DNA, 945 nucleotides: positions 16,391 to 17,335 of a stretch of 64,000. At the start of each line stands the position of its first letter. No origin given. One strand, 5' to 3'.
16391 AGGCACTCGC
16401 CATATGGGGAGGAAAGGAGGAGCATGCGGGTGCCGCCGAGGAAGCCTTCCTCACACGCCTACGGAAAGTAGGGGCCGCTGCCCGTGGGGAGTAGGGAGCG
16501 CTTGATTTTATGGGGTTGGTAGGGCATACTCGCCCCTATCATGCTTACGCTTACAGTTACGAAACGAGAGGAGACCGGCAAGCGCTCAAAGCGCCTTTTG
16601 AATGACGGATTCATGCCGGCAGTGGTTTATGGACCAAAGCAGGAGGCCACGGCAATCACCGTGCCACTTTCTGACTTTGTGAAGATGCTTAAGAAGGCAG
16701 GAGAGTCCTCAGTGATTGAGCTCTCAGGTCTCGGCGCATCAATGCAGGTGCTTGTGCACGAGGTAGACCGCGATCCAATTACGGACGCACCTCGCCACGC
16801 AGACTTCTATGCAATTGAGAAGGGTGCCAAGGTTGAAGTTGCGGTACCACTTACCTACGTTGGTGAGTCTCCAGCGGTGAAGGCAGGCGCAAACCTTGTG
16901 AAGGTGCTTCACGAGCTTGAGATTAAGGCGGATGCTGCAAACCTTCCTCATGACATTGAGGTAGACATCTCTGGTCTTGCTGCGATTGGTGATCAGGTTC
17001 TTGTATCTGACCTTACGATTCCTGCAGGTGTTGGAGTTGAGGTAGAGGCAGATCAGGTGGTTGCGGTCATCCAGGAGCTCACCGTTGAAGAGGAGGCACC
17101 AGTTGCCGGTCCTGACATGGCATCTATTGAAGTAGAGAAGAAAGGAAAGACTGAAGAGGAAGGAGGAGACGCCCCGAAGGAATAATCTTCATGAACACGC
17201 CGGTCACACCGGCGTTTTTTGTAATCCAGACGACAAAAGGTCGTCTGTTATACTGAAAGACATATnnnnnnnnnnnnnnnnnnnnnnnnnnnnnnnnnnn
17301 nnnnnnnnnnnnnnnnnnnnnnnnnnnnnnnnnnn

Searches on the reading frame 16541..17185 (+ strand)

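Call 26: search_protein_families(library=pfam, proteins=[window:16541-17185:+], max_evalue=0.001)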
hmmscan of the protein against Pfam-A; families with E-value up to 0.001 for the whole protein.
window:16541-17185:+ (214 aa): 2 families
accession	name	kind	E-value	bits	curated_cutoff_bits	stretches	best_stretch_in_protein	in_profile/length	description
PF14693.11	Ribosomal_TL5_C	-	1.1e-21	77.4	27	1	97-179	1-82/84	Ribosomal protein TL5, C-terminal domain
PF01386.24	Ribosomal_L25p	-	1.3e-19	70.8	23.6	1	4-89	1-82/82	Ribosomal L25p family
